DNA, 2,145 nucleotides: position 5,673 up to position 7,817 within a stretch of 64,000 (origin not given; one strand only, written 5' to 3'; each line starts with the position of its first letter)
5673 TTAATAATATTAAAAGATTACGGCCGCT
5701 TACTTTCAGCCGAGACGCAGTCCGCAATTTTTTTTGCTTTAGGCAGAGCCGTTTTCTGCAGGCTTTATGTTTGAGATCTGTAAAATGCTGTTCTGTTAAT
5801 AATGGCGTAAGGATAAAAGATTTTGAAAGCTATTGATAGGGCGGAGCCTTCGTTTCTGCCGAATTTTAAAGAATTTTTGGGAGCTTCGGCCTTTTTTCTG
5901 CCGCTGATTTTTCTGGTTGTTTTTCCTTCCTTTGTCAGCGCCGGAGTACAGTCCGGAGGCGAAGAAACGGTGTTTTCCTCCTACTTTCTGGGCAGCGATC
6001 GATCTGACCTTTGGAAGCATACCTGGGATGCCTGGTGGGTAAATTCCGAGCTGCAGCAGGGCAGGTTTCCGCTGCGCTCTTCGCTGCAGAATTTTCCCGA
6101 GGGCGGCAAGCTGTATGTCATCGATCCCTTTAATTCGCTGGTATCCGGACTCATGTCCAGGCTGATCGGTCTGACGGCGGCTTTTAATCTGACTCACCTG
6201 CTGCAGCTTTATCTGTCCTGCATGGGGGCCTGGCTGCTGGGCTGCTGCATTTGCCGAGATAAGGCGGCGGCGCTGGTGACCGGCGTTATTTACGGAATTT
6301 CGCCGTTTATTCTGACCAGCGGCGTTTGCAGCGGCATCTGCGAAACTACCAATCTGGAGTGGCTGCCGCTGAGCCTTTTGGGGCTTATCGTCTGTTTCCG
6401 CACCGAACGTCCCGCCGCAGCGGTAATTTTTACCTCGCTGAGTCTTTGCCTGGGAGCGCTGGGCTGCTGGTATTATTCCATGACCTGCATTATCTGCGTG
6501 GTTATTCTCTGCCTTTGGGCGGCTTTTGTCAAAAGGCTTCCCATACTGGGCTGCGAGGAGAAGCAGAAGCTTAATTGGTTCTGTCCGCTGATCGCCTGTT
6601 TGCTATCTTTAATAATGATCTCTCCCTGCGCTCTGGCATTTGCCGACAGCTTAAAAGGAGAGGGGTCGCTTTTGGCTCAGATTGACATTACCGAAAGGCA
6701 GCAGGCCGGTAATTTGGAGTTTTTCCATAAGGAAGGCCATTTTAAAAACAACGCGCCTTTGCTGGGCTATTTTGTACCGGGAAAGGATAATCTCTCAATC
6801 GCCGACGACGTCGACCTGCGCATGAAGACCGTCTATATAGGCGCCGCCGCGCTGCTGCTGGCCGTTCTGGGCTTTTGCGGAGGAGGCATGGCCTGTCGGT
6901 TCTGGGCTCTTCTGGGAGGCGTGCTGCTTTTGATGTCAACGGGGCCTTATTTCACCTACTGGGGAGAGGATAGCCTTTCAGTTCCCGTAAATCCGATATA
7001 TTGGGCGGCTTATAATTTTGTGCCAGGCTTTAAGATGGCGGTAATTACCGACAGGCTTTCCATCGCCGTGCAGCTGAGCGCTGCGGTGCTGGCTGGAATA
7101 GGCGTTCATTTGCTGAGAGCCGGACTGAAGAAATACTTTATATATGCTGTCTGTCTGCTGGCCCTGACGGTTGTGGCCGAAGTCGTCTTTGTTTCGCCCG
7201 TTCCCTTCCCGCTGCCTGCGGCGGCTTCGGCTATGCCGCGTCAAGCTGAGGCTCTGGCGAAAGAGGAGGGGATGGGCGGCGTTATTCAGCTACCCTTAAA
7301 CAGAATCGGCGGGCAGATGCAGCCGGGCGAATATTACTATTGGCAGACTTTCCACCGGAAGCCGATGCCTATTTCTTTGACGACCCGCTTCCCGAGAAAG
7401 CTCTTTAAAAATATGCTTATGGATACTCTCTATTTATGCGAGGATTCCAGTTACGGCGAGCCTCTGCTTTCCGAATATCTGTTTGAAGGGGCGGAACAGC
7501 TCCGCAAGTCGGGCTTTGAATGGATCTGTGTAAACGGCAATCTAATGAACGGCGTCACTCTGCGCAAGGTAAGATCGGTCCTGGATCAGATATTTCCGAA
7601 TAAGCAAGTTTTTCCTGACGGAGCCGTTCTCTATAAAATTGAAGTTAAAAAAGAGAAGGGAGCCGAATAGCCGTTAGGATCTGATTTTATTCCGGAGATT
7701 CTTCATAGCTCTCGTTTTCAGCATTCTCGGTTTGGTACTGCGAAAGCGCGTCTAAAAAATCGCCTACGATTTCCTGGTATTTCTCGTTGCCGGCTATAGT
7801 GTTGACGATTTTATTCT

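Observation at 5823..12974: Duplicated gene pairs next to the flagellar rod/MS-ring operon: two GT-C-like polytopic membrane proteins and two 467-aa LTXXQ-repeat proteins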

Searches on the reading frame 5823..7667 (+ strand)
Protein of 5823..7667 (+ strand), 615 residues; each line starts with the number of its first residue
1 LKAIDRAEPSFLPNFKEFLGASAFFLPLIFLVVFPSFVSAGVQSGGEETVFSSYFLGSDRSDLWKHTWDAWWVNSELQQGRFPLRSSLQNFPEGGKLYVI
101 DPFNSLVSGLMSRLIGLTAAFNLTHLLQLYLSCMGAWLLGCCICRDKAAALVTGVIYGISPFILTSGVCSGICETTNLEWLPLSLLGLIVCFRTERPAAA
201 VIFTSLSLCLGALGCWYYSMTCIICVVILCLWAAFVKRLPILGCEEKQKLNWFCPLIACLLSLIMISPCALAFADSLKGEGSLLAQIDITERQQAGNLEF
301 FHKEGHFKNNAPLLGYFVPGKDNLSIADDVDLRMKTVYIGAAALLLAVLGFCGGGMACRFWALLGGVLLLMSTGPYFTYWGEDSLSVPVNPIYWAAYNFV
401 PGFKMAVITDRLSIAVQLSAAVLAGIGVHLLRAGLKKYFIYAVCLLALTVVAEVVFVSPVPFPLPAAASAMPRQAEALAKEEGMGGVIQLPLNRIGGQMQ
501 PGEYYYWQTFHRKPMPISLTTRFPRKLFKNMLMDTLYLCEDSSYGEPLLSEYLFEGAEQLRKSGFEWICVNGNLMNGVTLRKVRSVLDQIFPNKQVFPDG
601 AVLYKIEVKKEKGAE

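Call 6: search_protein_families(library=pfam, proteins=[window:5823-7667:+], max_evalue=1)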
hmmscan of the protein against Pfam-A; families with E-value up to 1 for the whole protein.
window:5823-7667:+ (615 aa): 1 family
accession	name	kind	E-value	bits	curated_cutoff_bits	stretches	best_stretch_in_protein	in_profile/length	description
PF09586.16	YfhO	-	0.0008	18.3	28.5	1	98-279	71-244/835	Bacterial membrane protein YfhO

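Call 7: search_protein_families(library=ncbifam, proteins=[window:5823-7667:+], max_evalue=0.1)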
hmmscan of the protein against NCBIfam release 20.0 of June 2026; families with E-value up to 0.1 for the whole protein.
window:5823-7667:+ (615 aa): 0 families

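Call 9: find_homologous_proteins(query=window:5823-7667:+)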
Query window:5823-7667:+ (615 aa): 15 proteins with E <= 0.001 among 8000 candidates.
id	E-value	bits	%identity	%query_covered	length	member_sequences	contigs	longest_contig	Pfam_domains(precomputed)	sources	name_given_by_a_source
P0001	0.0e+0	1416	100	100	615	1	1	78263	-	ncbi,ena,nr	ncbi:hypothetical protein IJT93_05875 [bacterium]|nr:hypothetical protein [bacterium]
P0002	0.0e+0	1247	87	99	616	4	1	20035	PF09586.17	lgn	-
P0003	9.3e-187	641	47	98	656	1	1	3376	-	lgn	-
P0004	2.3e-185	636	49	99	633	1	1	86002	-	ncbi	ncbi:MAG: hypothetical protein ACI376_09385 [Candidatus Bruticola sp.]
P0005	1.8e-183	630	49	97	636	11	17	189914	-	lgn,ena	-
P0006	2.7e-183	629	49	97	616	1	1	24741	-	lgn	-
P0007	3.1e-183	629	49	97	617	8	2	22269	-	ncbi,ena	-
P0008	2.3e-182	626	48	99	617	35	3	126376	-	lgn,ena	-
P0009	9.2e-181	621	50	92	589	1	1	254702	-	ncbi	ncbi:MAG: hypothetical protein ACI38Q_05080 [Candidatus Bruticola sp.]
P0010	3.3e-154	533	42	98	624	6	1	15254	-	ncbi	-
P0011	6.2e-17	80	26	76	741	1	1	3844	-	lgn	-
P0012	1.0e-14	72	25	87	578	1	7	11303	-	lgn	-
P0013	1.4e-10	59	25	77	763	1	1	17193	-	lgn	-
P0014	2.4e-9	55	29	48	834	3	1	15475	-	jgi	jgi:hypothetical protein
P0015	1.2e-7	49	26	76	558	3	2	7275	PF19830.5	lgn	-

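Call 14: find_encoding_contigs(protein=P0005, flank=10000, max_places=3)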
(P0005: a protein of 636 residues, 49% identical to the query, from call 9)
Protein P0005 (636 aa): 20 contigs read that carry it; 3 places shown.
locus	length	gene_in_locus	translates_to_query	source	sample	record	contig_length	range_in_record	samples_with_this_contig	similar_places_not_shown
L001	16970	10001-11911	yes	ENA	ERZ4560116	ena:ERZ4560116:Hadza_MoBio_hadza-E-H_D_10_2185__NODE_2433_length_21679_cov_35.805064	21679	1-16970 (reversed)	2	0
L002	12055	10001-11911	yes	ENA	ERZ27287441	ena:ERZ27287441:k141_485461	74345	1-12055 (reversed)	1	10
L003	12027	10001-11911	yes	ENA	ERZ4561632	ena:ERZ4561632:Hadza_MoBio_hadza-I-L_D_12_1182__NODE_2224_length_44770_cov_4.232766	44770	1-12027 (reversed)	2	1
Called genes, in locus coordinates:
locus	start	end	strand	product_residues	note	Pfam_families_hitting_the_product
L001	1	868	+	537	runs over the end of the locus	-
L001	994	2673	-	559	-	PF02310:B12-binding, PF04055:Radical_SAM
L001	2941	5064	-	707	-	PF00270:DEAD, PF00271:Helicase_C, PF16124:RecQ_Zn_bind, PF09382:RQC, PF00570:HRDC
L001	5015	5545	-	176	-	-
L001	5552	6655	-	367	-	-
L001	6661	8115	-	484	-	-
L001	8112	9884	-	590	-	-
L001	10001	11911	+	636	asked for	-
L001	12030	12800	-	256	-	PF01385:OrfB_IS605, PF07282:Cas12f1-like_TNB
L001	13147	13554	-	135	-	PF01797:Y1_Tnp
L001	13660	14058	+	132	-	-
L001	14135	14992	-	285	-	PF04079:SMC_ScpB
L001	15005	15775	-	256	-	PF02616:SMC_ScpA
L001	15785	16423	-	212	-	PF02163:Peptidase_M50 (weak)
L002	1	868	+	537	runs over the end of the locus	-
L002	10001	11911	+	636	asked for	-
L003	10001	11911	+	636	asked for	-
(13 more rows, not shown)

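Call 15: find_encoding_contigs(protein=P0009, flank=10000, max_places=2)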
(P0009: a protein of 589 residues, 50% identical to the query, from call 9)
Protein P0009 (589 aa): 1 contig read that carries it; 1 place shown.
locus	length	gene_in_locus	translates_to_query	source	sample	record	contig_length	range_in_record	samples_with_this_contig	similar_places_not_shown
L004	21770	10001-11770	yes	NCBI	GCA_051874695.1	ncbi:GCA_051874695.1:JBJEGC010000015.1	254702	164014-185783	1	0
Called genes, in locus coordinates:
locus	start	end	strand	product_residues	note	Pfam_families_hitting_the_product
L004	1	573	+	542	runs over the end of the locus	-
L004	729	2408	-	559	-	PF02310:B12-binding, PF04055:Radical_SAM (weak)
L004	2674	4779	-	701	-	PF00270:DEAD, PF00271:Helicase_C, PF16124:RecQ_Zn_bind, PF09382:RQC, PF00570:HRDC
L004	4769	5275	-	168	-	-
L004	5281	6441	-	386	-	-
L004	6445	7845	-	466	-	-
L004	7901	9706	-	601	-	-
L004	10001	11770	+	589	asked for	-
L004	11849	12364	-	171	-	-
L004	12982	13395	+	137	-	PF00460:Flg_bb_rod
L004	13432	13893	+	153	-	PF00460:Flg_bb_rod, PF06429:Flg_bbr_C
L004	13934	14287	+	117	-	PF02049:FliE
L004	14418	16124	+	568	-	PF01514:YscJ_FliF, PF08345:YscJ_FliF_C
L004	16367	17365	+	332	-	PF03448:MgtE_N (faint), PF14842:FliG_N, PF14841:FliG_M, PF14842:FliG_N (weak), PF01706:FliG_C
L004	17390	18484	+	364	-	PF02108:FliH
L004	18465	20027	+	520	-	PF02874:ATP-synt_ab_N, PF00006:ATP-synt_ab, PF18269:T3SS_ATPase_C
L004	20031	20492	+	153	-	PF02050:FliJ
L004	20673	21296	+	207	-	PF13406:SLT_2 (faint), PF01464:SLT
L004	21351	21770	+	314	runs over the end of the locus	PF02120:Flg_hook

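Call 21: search_solved_structures(query=A1, max_evalue=10)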
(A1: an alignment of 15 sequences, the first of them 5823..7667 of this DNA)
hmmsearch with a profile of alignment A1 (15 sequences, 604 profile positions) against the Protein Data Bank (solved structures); distinct sequences matched with E-value up to 10: 8.
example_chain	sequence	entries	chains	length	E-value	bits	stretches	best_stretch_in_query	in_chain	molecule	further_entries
3sip_B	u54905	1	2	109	0.05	15.1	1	369-414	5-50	Caspase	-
3sir_A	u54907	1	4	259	0.25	12.8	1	369-413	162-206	Caspase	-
4zvs_B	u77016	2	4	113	0.83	11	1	370-409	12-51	Caspase-7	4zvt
4zvp_B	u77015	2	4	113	1.1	10.7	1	370-409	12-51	Caspase-7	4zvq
6y31_A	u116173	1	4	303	1.5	10.2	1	529-589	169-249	Signal recognition particle 54 kDa protein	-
6y2z_A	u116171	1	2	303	1.5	10.2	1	529-589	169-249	Signal recognition particle 54 kDa protein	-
6y32_A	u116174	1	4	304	1.5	10.2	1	529-589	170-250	Signal recognition particle 54 kDa protein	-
6y30_A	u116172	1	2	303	1.6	10.1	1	529-589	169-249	Signal recognition particle 54 kDa protein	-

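Call 23: search_protein_families(library=pfam, alignment_id=A1, max_evalue=0.01)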
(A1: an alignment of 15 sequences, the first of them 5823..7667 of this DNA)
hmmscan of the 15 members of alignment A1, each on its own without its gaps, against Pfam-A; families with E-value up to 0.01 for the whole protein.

A. member 1, window:5823-7667:+ (615 aa): 1 family
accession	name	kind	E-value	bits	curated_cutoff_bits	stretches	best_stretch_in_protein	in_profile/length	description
PF09586.16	YfhO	-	0.0008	18.3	28.5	1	98-279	71-244/835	Bacterial membrane protein YfhO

B. families by the number of members that match (of 15 scanned): 2 families
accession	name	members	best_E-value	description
PF09586.16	YfhO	3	1.7e-05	Bacterial membrane protein YfhO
PF10131.15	PTPS_related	1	0.00018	6-pyruvoyl-tetrahydropterin synthase related domain; membrane protein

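Call 31: find_related_loci(query=A5, collection=genome_contigs, flank=10000)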
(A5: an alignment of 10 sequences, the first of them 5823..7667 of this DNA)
Query A5 (615 aa) in genome_contigs; peptide patterns used: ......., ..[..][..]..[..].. (x = any residue, [..] = any of these).
67 stretches matched a pattern; 11 encode a relative of the query (tblastn E <= 1e-3); 11 distinct loci.
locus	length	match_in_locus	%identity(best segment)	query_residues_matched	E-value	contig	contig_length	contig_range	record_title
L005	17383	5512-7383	49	2-607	0e+0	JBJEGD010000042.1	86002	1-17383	MAG: Candidatus Bruticola sp. isolate LOHA09_bin.039 NODE_98_length_86002_cov_10.043201, whole genome shotgun sequence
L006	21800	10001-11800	50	13-606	0e+0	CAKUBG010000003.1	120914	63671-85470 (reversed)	MAG: uncultured bacterium isolate REFINED_METABAT215_TOP10_CONTIGS_1500_ASSEMBLY_K77_MERGED__Hadza_MoBio_hadza-E-H_F_8_2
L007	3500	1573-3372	49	13-606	0e+0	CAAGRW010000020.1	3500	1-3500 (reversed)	MAG TPA_asm: Candidatus Riflebacteria bacterium, isolate HGM23016, WGS project CAAGRW010000000 data, contig: SRS883029_5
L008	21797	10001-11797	49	13-606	0e+0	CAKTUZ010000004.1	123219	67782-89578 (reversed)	MAG: uncultured bacterium isolate REFINED_METABAT215_TOP10_CONTIGS_1500_ASSEMBLY_K77_MERGED__Hadza_PheChl_Fiber-Hadza-Ne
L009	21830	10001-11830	49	6-606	0e+0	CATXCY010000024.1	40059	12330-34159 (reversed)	MAG TPA_asm: uncultured bacterium isolate ERR9578292_bin.24_MetaWRAP_v1.3_MAG genome assembly, contig: ERZ18533963.658,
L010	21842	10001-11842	50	10-606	0e+0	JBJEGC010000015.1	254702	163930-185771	MAG: Candidatus Bruticola sp. isolate PUUB49_bin.005 NODE_2_length_254702_cov_12.137371, whole genome shotgun sequence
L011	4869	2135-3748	44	56-597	1e-144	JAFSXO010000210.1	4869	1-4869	Bacterium isolate RGIG3565 Goat_Rumen.Co__c1630729, whole genome shotgun sequence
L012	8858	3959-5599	46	56-606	2e-134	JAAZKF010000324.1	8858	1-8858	MAG: Burkholderiales bacterium isolate AS22ysBPME_216 158069_AS22, whole genome shotgun sequence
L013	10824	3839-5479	45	56-606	3e-134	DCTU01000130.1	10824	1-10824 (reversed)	MAG TPA_asm: bacterium UBP9_UBA1432 isolate UBA1432 UBA1432_contig_39838, whole genome shotgun sequence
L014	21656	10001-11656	44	56-611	1e-126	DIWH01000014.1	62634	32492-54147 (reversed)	MAG TPA_asm: bacterium UBP9_UBA6111 isolate UBA6111 UBA6111_contig_13424, whole genome shotgun sequence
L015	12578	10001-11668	45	56-615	8e-132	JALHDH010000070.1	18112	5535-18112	MAG: bacterium isolate 1-no_shock_S1_038 scaffold_1257, whole genome shotgun sequence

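Call 45: predict_structure(alignment_id=A1)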
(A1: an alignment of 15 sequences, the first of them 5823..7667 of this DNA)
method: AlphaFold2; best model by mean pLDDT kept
length: 615 residues; sequences in the alignment: 15
mean_pLDDT: 80.7   pTM: 0.85
mean pLDDT of the five models: 80.7, 80.5, 77.2, 73.4, 69.7
residues with pLDDT >= 90: 243; 70-90: 240; 50-70: 76; < 50: 56
segments of 3 or more residues with pLDDT < 50: 1-9, 43-46, 86-95, 284-291, 303-306, 496-498, 518-522, 610-615
pLDDT, mean of each block of 10 residues (from residue 1): 40 90 96 88 54 84 81 82 52 48 82 90 92 96 94 96 89 72 94 87 92 78 92 93 86 94 84 63 48 51 55 86 61 80 96 93 96 81 65 85 73 93 97 91 96 93 88 88 83 58 73 63 66 89 82 88 89 86 92 89 79 37
secondary structure, 60 per line:
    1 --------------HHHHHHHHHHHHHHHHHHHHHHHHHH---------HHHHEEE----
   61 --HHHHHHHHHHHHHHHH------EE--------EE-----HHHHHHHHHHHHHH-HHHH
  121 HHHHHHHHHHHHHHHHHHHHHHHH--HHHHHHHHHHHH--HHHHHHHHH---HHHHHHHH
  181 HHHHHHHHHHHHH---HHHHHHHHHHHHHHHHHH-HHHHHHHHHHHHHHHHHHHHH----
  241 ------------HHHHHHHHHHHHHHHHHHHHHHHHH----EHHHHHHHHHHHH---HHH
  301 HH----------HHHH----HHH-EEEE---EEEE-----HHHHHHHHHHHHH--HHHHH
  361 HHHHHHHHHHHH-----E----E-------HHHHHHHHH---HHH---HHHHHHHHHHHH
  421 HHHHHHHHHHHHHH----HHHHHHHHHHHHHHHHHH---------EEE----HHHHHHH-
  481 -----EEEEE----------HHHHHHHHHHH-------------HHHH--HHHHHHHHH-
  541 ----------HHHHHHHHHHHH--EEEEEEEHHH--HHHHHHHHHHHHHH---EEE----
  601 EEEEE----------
elements in order: H15-40 H50-53 E54-56 H63-78 H102-115 H117-144 H147-158 H161-169 H173-193 H197-214 H216-236 H253-277 H283-294 H298-302 H313-316 E325-328 E332-335 H341-353 H356-372 H391-399 H409-434 H439-456 E466-468 H473-479 E486-490 H501-511 H525-528 H531-539 H551-562 E565-571 H577-590 E594-596 E601-605

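Call 47: fold_search(model_id=the predicted structure, library=pdb)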
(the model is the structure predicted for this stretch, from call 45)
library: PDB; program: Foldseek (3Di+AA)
matches with E <= 10: 364; with E <= 0.001: 22
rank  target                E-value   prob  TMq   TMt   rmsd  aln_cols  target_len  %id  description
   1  7e9s_A                6.9e-08  1.00  0.45  0.34  12.3       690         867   12  Archaeal oligosaccharyltransferase AglB from Archaeoglobus fulgidus in complex with an inhibitory peptide and a dolich (released 2021-09-08)
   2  6wby                  5.4e-07  1.00  0.48  0.26   9.5       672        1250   14  Single-Particle Cryo-EM Structure of Arabinofuranosyltransferase AftD from Mycobacteria, Mutant R1389S Class 2 (released 2020-05-13)
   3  3waj                  1.2e-06  1.00  0.45  0.36  13.4       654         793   12  Crystal structure of the Archaeoglobus fulgidus oligosaccharyltransferase (O29867_ARCFU) complex with Zn and sulfate (released 2013-10-30)
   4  6wbx                  2.0e-06  1.00  0.51  0.28   8.0       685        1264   14  Single-Particle Cryo-EM Structure of Arabinofuranosyltransferase AftD from Mycobacteria, Mutant R1389S Class 1 (released 2020-05-13)
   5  8pn9_A                2.0e-06  1.00  0.42  0.40  15.4       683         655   11  Structure of human oligosaccharyltransferase OST-A complex bound to NGI-1 (released 2024-05-08)
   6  8age_A                2.6e-06  1.00  0.46  0.45  11.2       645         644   10  Structure of yeast oligosaccharylransferase complex with acceptor peptide bound (released 2022-12-07)
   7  6c26_A                3.9e-06  1.00  0.47  0.45  12.0       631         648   11  The Cryo-EM structure of a eukaryotic oligosaccharyl transferase complex (released 2018-01-31)
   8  9n9j_I                6.0e-06  1.00  0.41  0.37  15.6       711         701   11  Structure of a GRP94 folding intermediate engaged with a CCDC134- and FKBP11-bound secretory translocon (released 2025-11-19)
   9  8b6l_I                7.4e-06  1.00  0.51  0.47  10.5       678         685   10  Subtomogram average of the human Sec61-TRAP-OSTA-translocon (released 2022-12-07)
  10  6s7t_A                8.4e-06  1.00  0.48  0.43  11.6       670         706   11  Cryo-EM structure of human oligosaccharyltransferase complex OST-B (released 2019-12-18)
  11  6ftg_5                1.0e-05  1.00  0.48  0.46  11.5       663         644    9  Subtomogram average of OST-containing ribosome-translocon complexes from canine rough microsomal membranes (released 2018-03-21)
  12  6ezn_F                1.3e-05  1.00  0.47  0.45  12.3       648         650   11  Cryo-EM structure of the yeast oligosaccharyltransferase (OST) complex (released 2018-01-17)
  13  8agc_A                1.4e-05  1.00  0.46  0.42  12.7       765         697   10  Structure of yeast oligosaccharylransferase complex with lipid-linked oligosaccharide and non-acceptor peptide bound (released 2022-12-07)
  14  7zlh_A                1.6e-05  1.00  0.45  0.43  13.2       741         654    8  Cryo-EM structure of C-mannosyltransferase CeDPY19, in apo state, bound to CMT2-Fab and anti-Fab nanobody (released 2023-01-11)
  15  8if8_B                2.0e-05  1.00  0.44  0.43  12.9       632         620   10  Arabinosyltransferase AftA (released 2023-05-31)
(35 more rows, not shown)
